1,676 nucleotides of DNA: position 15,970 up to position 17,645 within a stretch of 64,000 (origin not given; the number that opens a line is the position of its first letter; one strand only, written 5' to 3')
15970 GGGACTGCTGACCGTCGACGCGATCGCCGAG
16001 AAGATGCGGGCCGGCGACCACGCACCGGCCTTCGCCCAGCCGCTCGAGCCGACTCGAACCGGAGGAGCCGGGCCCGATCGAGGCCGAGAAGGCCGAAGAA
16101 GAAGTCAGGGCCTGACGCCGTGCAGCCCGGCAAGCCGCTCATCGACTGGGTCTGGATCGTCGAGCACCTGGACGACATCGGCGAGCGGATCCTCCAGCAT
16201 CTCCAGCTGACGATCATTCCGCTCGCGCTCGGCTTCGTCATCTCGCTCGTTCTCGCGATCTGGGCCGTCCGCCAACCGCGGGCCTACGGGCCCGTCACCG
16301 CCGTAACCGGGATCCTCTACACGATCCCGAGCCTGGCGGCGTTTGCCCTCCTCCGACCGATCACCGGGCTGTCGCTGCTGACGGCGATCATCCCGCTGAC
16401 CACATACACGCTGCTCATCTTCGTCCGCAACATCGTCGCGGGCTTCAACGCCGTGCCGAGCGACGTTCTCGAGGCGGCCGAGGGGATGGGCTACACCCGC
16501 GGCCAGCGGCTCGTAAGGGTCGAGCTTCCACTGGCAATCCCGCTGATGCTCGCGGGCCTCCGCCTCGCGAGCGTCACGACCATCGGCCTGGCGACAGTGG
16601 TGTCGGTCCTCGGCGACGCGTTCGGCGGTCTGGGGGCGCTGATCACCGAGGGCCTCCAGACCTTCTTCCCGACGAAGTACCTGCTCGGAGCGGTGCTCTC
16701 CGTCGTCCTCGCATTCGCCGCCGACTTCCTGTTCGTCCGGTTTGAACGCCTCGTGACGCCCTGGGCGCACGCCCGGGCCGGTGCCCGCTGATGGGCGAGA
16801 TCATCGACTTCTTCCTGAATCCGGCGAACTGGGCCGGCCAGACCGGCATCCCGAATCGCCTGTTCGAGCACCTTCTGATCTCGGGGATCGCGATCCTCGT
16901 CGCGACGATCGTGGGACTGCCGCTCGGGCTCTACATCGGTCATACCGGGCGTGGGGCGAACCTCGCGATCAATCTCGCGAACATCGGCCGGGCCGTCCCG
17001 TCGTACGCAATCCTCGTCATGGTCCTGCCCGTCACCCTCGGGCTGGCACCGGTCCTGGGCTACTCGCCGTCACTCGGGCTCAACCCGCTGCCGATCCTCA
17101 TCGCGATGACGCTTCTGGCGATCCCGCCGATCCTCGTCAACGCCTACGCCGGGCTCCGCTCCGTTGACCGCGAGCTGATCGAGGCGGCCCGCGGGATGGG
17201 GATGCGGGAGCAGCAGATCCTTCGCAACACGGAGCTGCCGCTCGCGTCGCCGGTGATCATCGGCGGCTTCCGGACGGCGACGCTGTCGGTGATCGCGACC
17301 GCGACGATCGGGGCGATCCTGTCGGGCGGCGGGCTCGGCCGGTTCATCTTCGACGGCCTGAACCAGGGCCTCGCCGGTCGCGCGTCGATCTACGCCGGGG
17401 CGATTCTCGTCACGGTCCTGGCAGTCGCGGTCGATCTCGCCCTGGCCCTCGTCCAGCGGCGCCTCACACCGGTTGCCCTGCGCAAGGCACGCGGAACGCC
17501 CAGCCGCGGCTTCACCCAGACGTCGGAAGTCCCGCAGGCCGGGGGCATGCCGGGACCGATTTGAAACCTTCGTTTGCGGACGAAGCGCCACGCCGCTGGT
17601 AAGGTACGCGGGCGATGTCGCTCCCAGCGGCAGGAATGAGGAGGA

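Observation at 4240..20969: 16.7-kb divergent quaternary-amine catabolic locus combining enzyme types not normally seen together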

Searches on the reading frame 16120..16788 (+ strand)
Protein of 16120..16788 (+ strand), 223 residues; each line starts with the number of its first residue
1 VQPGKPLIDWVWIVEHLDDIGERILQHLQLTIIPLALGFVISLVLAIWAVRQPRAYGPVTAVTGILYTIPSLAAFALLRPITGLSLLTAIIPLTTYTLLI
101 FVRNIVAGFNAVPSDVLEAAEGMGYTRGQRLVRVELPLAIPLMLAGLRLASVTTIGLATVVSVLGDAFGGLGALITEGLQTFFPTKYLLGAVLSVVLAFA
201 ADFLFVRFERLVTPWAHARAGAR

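Call 45: search_protein_families(library=pfam, max_evalue=0.001, proteins=[window:16120-16788:+])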
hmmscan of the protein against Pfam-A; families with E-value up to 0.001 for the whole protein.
seq(223 aa): 1 family
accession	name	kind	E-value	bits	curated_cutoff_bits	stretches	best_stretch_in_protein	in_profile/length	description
PF00528.27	BPD_transp_1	-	5.7e-20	72.2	26.4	1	38-212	1-182/184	Binding-protein-dependent transport system inner membrane component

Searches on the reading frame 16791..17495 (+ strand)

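Call 45: search_protein_families(library=pfam, max_evalue=0.001, proteins=[window:16791-17495:+])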
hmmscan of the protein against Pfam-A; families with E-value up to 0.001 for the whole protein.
seq(235 aa): 1 family
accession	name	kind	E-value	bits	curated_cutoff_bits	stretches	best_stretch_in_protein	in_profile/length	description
PF00528.27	BPD_transp_1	-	1.5e-26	93.7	26.4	1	42-226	1-183/184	Binding-protein-dependent transport system inner membrane component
